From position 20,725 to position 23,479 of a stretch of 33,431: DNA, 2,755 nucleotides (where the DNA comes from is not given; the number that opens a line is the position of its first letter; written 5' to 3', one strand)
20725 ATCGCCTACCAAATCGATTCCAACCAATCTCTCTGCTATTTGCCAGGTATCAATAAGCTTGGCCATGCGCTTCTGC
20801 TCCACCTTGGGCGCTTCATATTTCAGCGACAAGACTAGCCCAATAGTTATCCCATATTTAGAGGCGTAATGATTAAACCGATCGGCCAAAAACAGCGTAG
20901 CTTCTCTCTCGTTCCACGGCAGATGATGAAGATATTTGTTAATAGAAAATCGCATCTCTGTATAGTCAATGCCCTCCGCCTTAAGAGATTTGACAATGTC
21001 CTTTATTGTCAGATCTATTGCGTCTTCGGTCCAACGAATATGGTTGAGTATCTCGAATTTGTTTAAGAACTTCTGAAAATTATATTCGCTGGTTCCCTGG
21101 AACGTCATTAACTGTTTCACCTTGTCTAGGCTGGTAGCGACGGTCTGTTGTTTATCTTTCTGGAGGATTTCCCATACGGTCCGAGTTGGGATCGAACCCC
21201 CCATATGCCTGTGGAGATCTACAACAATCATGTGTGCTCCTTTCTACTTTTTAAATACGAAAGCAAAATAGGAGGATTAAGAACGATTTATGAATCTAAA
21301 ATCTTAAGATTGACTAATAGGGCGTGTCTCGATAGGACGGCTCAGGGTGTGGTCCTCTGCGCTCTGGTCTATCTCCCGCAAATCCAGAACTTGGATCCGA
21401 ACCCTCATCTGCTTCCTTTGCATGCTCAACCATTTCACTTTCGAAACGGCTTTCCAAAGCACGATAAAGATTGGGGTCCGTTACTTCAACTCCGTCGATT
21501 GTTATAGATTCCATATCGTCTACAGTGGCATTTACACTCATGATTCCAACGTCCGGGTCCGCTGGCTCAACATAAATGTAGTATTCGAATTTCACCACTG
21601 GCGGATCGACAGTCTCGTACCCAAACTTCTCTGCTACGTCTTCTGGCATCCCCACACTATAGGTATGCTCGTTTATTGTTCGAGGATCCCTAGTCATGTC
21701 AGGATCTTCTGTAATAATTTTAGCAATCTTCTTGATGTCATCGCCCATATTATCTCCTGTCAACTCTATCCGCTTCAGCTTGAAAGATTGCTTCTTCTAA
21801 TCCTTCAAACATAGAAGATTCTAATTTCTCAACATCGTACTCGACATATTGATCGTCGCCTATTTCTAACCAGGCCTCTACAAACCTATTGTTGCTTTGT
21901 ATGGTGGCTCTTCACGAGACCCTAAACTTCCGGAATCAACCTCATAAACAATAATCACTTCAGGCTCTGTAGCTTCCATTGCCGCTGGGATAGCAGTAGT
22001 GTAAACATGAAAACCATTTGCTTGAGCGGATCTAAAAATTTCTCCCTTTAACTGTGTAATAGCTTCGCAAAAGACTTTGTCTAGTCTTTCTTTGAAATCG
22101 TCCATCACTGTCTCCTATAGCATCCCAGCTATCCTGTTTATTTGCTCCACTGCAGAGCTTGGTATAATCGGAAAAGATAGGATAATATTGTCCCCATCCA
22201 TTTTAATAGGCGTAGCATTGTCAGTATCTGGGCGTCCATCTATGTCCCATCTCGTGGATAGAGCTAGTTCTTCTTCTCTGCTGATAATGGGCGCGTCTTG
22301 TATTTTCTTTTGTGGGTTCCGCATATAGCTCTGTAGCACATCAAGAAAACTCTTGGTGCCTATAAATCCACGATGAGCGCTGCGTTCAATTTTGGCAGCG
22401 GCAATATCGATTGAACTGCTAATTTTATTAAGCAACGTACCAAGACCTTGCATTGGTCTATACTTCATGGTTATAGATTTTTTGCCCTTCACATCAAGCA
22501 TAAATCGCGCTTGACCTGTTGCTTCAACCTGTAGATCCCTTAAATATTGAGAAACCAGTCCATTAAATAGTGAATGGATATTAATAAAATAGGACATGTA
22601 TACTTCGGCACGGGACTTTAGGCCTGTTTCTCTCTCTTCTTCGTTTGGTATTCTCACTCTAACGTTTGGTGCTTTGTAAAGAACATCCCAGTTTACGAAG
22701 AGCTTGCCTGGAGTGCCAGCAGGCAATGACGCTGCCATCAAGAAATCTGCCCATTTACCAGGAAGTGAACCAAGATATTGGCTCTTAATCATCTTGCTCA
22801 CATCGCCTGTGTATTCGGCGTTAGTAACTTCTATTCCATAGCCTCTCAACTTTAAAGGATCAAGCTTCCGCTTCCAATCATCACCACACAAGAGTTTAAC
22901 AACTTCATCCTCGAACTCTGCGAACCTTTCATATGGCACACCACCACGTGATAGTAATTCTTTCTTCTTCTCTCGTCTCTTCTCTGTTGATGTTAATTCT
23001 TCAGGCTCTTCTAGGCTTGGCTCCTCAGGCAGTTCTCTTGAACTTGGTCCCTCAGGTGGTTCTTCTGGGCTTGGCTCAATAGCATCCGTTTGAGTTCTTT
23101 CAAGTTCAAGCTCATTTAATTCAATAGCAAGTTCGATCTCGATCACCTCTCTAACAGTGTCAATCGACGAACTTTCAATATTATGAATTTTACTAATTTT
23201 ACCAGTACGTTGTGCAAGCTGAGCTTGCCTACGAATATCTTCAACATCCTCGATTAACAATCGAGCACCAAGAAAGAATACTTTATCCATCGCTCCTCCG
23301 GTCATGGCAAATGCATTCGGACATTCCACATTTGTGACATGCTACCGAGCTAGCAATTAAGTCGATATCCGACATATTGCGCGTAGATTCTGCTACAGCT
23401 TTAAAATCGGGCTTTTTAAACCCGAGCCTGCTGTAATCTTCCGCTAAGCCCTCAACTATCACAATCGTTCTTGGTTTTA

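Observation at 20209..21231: Adenosine deaminase (Add family) carried by the element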

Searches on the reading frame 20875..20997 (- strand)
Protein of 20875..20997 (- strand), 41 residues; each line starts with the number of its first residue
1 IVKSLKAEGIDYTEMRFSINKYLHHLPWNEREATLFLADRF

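Call 96: search_solved_structures(query=window:20875-20997:-, max_evalue=10, show_alignments=5)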
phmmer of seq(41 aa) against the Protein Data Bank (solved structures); distinct sequences matched with E-value up to 10: 0.

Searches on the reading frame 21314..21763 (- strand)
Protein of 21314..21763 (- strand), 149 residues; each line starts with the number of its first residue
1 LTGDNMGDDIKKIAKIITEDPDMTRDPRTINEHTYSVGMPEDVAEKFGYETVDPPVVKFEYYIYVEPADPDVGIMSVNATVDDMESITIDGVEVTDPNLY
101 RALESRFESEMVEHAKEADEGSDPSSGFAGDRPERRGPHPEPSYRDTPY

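Call 3: search_protein_families(library=pfam, proteins=[window:21314-21763:-], max_evalue=0.1)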
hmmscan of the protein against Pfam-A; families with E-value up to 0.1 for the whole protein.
window:21314-21763:- (149 aa): 1 family
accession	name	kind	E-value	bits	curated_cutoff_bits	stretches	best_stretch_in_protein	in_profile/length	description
PF19115.5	DUF5800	-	0.019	15.5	26.8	0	86-118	5-33/64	Family of unknown function (DUF5800)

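Call 5: search_protein_families(library=phrogs, proteins=[window:21314-21763:-], max_evalue=0.001)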
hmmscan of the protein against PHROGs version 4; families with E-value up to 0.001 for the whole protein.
window:21314-21763:- (149 aa): 0 families

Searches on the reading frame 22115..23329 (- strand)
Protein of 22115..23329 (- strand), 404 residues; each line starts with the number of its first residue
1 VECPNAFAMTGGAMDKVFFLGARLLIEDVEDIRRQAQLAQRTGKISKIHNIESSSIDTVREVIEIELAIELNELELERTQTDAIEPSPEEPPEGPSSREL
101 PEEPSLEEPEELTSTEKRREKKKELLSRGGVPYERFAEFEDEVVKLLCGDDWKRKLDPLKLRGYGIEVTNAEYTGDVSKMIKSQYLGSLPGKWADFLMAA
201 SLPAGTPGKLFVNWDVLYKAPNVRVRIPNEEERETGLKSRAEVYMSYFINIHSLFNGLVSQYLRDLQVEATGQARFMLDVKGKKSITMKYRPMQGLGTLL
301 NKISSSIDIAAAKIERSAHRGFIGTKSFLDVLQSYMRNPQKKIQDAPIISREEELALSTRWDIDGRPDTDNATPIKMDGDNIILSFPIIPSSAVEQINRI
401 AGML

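Call 3: search_protein_families(library=pfam, proteins=[window:22115-23329:-], max_evalue=0.1)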
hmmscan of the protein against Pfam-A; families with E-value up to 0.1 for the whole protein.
window:22115-23329:- (404 aa): 1 family
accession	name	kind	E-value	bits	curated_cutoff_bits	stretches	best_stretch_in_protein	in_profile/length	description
PF08064.18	UME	-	0.079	13.3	23.2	0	277-314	17-54/102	UME (NUC010) domain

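Call 5: search_protein_families(library=phrogs, proteins=[window:22115-23329:-], max_evalue=0.001)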
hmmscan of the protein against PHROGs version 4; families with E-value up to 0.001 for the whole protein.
window:22115-23329:- (404 aa): 0 families

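Call 25: search_protein_families(library=ncbifam, proteins=[window:22115-23329:-], max_evalue=0.01)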
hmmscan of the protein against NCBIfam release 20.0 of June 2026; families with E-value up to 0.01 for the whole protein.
window:22115-23329:- (404 aa): 0 families

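Call 26: search_protein_families(library=padloc, proteins=[window:22115-23329:-], max_evalue=0.01)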
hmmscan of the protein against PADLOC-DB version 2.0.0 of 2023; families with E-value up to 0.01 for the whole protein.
window:22115-23329:- (404 aa): 0 families
